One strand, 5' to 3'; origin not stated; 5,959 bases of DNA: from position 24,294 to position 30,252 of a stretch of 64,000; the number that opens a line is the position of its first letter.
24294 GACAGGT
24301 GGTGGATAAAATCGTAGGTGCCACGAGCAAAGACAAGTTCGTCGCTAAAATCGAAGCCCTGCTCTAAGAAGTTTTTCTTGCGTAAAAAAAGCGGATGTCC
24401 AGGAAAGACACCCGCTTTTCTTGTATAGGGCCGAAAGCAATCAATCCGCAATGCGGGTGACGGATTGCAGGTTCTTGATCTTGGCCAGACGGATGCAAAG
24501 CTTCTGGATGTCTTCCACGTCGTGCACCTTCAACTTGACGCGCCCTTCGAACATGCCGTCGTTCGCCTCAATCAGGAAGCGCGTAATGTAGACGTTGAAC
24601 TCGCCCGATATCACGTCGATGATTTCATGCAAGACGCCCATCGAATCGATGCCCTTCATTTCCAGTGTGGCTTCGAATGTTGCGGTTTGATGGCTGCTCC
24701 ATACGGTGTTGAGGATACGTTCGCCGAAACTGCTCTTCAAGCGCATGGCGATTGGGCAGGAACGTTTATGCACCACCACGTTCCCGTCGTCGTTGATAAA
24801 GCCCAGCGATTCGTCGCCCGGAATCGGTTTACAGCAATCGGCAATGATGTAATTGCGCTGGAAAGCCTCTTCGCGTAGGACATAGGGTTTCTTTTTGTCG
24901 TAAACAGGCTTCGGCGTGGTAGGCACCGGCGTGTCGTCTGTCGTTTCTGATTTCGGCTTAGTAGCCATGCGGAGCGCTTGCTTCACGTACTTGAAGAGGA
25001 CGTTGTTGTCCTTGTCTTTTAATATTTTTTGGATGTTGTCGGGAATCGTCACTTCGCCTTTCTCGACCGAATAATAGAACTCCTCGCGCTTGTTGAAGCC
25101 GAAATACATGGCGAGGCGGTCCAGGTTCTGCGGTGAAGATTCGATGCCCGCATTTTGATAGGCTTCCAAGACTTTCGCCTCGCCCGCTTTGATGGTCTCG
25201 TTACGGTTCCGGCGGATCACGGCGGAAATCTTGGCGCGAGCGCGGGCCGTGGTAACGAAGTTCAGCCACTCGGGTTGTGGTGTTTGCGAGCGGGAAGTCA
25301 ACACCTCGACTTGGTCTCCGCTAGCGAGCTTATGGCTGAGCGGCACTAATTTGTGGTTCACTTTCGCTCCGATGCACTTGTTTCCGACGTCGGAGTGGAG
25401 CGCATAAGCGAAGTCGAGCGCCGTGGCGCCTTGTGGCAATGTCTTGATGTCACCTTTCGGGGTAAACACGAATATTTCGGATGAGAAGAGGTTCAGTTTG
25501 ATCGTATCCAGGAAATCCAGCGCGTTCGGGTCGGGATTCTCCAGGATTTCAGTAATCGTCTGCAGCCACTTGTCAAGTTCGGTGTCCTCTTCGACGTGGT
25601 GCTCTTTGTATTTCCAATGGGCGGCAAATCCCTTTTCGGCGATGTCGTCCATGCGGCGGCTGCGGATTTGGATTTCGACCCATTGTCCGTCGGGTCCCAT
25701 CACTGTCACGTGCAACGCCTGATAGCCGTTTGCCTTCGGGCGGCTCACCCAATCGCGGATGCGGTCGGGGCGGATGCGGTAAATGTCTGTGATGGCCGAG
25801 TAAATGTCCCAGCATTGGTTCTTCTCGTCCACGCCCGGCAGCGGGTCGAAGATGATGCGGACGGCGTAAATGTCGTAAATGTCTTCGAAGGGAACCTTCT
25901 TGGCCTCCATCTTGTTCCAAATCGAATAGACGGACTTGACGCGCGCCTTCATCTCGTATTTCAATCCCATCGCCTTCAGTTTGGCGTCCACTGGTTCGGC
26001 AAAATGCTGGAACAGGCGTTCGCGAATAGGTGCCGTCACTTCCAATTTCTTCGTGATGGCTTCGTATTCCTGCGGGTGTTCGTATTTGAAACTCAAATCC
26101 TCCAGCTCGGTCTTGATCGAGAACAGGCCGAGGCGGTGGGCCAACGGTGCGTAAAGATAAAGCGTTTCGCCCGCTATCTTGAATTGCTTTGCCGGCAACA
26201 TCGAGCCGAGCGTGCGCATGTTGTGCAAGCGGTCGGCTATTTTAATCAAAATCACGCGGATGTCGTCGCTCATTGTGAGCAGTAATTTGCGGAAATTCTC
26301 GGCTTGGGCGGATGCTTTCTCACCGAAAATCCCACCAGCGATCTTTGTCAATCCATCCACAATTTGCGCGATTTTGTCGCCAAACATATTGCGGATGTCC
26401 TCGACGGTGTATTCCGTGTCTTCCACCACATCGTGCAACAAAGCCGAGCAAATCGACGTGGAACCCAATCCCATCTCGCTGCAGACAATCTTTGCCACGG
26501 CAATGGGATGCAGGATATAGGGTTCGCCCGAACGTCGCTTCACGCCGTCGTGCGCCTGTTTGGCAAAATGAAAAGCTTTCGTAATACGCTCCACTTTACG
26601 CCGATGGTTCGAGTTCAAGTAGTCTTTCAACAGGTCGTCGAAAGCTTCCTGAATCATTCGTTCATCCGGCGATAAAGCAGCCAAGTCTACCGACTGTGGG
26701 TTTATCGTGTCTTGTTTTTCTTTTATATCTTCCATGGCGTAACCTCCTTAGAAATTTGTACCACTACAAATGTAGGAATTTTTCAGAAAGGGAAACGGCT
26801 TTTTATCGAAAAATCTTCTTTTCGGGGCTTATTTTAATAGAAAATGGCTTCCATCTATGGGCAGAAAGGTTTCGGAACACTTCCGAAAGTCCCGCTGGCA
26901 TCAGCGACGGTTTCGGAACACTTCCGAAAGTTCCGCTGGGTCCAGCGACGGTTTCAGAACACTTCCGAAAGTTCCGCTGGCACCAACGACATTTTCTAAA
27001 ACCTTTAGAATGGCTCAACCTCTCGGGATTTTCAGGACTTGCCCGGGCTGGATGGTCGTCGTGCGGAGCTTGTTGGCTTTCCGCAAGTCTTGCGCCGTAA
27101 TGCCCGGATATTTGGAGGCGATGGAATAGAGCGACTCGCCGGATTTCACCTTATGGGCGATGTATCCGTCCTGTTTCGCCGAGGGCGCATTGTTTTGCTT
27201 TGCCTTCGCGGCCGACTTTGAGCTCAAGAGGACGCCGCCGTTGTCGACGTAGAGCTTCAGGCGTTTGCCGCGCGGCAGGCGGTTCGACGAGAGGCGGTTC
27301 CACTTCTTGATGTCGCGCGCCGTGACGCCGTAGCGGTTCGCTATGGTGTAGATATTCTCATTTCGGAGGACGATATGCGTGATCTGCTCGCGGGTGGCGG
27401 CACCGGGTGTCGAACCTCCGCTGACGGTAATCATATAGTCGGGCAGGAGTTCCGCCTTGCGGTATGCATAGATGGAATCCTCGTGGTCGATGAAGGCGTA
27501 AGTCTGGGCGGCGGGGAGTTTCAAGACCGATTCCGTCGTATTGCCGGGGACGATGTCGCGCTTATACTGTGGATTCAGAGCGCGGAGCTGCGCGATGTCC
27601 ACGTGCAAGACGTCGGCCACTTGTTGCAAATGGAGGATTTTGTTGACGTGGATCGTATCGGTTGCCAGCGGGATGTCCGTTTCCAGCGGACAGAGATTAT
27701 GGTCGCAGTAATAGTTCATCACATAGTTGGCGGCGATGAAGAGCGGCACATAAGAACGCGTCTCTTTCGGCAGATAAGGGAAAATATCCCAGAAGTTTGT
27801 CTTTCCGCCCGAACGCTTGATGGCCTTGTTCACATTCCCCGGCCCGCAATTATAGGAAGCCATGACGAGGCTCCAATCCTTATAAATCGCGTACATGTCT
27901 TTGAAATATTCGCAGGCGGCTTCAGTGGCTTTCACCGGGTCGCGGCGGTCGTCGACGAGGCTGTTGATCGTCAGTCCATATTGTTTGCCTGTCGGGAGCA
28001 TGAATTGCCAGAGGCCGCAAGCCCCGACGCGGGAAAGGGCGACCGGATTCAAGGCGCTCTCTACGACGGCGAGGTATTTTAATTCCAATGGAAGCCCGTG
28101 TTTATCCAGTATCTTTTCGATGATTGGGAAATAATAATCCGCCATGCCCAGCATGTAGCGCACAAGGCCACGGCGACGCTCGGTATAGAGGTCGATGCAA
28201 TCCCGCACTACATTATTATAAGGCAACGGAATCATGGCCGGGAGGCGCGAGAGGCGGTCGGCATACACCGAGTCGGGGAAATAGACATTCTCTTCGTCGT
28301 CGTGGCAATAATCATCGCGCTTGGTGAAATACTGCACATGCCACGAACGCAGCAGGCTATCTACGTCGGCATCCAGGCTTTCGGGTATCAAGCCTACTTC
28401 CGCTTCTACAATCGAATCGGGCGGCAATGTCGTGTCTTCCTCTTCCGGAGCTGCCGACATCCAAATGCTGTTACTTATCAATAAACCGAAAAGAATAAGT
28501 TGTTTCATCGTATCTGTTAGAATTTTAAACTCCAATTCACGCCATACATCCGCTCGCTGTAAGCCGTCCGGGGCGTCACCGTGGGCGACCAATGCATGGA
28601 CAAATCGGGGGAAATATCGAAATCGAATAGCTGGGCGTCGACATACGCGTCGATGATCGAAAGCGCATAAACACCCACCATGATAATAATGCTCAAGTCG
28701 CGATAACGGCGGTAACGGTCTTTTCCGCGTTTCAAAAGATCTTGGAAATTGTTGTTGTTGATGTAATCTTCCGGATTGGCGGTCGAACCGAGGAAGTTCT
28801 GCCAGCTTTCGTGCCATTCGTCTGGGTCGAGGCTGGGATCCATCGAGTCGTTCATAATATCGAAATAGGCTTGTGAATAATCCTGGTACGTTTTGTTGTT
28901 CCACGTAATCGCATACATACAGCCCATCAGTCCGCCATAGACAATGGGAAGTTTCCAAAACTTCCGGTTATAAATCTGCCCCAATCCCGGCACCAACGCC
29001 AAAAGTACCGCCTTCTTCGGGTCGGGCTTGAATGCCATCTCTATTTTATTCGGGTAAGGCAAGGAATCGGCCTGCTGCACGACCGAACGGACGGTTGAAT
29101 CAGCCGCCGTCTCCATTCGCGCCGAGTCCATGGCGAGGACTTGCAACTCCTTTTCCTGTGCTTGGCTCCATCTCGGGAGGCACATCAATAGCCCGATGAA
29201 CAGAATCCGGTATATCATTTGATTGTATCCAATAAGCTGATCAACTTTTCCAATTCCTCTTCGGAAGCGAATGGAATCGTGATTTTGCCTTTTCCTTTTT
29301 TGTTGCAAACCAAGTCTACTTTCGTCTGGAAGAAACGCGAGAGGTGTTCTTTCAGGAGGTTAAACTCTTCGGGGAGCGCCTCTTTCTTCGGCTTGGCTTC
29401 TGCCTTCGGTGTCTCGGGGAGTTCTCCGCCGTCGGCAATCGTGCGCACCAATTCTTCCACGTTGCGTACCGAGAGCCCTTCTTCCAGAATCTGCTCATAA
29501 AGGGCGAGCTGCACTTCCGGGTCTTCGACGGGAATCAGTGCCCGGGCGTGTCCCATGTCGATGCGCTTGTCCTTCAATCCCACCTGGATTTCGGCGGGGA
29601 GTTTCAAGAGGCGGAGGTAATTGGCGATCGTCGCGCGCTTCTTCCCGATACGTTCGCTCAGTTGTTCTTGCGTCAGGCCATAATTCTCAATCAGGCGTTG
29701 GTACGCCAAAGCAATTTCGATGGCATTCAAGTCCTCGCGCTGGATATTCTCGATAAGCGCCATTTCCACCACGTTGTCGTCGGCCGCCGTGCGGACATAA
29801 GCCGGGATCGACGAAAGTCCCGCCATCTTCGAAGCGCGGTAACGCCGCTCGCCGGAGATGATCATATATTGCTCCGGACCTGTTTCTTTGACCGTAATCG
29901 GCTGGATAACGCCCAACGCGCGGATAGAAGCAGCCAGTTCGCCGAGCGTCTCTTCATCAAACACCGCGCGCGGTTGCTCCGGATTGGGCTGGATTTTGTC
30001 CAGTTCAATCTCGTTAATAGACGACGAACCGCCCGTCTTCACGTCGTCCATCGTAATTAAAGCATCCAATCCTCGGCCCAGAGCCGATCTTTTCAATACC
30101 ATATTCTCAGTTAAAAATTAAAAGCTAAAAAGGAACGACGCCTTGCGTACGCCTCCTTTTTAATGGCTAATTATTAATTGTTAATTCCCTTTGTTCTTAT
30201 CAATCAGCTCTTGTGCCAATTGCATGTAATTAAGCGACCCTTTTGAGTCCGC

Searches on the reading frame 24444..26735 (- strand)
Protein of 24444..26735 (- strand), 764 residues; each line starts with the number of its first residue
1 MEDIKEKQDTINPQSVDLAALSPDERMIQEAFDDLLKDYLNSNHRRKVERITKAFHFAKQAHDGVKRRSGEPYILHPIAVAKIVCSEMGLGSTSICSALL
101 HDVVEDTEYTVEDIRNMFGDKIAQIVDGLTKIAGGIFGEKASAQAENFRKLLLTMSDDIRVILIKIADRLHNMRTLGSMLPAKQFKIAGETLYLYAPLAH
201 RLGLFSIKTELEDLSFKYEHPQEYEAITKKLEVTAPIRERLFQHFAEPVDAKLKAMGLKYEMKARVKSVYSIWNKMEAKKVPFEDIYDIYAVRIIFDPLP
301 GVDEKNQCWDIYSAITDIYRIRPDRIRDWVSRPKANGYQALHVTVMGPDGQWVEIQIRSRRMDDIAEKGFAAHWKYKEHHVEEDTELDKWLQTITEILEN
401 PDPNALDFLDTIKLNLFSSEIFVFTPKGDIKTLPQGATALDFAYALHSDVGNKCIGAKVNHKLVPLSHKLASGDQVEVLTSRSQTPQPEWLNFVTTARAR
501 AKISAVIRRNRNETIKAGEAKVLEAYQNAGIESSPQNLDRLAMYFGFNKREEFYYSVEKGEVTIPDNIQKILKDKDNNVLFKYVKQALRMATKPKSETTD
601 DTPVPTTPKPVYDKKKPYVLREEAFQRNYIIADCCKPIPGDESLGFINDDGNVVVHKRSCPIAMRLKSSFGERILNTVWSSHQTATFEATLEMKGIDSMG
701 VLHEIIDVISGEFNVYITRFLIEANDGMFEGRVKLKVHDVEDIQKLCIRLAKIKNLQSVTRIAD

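Call 69: search_protein_families(library=pfam, proteins=[window:24444-26735:-], max_evalue=0.00001)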
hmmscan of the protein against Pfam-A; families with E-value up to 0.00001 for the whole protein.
window:24444-26735:- (764 aa): 5 families
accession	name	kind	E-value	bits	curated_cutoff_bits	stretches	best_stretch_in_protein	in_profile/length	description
PF13328.12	HD_4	-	1.6e-43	148.6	27.2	1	54-204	1-155/156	HD domain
PF04607.23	RelA_SpoT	-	6e-37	126.8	27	1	265-379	2-111/113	Region found in RelA / SpoT proteins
PF02824.27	TGS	-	1.3e-23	83.2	22.2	1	421-480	1-60/60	TGS domain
PF13291.12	ACT_4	-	2.3e-14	54.2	27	1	685-761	3-80/80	ACT domain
PF01966.28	HD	-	1.8e-06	28.7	22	1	76-173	4-116/116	HD domain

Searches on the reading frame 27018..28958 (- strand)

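Call 69: search_protein_families(library=pfam, proteins=[window:27018-28958:-], max_evalue=0.00001)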
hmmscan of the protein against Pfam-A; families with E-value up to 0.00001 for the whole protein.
window:27018-28958:- (647 aa): 2 families
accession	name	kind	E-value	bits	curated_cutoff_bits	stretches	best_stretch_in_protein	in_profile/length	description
PF01476.26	LysM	-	4.2e-27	94.3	20.9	2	602-645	1-43/43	LysM domain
PF01464.25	SLT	-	1.3e-26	92.9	21.3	1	279-386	3-111/117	Transglycosylase SLT domain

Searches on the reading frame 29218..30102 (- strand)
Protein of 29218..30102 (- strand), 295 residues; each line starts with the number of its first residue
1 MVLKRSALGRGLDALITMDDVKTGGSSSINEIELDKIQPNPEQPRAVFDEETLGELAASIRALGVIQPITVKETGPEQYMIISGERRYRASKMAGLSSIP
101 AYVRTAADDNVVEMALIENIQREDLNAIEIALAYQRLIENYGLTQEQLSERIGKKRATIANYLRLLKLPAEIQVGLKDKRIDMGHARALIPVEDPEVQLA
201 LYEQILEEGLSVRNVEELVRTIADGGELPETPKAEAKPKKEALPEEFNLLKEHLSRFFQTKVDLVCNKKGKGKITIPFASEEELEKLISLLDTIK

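Call 70: search_protein_families(library=pfam, proteins=[window:29218-30102:-], max_evalue=0.00001)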
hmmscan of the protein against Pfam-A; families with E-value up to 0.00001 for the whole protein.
window:29218-30102:- (295 aa): 3 families
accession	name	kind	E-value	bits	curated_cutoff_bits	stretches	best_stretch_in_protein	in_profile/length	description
PF17762.8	HTH_ParB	-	9.8e-38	128.9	22.6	1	123-222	1-100/102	ParB HTH domain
PF02195.25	ParB_N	-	1.9e-33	114.8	26.3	1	28-121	2-95/95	ParB N-terminal domain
PF23552.2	ParB_C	-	6.9e-10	38.7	23.8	1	249-291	7-49/50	ParB dimerisation domain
